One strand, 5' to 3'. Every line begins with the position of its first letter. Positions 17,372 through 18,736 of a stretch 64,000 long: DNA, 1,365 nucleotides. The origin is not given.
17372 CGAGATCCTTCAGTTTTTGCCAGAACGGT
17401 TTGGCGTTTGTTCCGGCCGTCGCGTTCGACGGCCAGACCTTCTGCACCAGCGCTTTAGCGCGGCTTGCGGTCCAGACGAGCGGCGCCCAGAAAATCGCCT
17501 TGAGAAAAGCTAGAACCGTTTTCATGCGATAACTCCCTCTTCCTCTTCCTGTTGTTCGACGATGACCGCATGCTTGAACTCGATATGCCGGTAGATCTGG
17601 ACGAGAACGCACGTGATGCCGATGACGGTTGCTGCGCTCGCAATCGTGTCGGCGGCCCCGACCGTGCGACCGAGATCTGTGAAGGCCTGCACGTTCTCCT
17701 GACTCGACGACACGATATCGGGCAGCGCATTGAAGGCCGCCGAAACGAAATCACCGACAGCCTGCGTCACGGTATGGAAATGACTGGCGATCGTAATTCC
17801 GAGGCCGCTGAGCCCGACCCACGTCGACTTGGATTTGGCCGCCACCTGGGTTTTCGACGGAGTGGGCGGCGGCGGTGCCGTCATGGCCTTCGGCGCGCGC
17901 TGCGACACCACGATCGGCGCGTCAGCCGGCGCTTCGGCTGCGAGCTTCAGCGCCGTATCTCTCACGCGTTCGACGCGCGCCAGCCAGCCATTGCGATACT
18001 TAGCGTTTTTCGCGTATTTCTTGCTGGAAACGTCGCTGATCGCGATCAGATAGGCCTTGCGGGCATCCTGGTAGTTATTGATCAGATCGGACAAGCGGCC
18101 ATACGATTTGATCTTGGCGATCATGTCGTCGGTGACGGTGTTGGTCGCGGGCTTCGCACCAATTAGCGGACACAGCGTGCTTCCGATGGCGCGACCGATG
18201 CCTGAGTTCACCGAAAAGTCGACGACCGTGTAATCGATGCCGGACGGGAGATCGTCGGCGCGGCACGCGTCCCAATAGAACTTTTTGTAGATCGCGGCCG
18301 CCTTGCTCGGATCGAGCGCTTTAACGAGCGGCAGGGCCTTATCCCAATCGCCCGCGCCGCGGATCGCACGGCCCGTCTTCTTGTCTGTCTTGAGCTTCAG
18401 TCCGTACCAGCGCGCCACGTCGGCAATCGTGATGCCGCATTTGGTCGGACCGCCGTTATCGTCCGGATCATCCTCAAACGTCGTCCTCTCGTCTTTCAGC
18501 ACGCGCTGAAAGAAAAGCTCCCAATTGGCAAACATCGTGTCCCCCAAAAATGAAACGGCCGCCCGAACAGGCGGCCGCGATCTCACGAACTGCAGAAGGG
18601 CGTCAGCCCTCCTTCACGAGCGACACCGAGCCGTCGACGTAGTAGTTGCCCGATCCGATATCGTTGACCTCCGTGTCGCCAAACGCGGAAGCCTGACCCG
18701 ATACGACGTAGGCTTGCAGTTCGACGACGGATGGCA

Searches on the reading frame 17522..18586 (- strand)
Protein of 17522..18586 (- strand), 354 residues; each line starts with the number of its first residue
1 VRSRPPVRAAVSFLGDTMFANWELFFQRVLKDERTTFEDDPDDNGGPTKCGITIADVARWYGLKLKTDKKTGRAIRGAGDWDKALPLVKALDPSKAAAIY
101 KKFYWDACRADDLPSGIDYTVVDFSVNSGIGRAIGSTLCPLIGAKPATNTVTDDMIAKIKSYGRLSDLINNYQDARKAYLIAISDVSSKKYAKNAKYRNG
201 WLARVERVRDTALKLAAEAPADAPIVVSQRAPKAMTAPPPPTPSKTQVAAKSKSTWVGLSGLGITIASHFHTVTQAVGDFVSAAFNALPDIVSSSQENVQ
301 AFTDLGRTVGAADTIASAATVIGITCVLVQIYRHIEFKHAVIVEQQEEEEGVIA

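Call 31: search_protein_families(library=pfam, proteins=[window:17522-18586:-], max_evalue=0.0001)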
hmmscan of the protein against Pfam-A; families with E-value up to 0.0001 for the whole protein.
window:17522-18586:- (354 aa): 1 family
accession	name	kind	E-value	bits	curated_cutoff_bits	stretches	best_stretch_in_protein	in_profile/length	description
PF05838.17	Glyco_hydro_108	-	3.5e-19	69.5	21.2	1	27-129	2-85/85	Glycosyl hydrolase 108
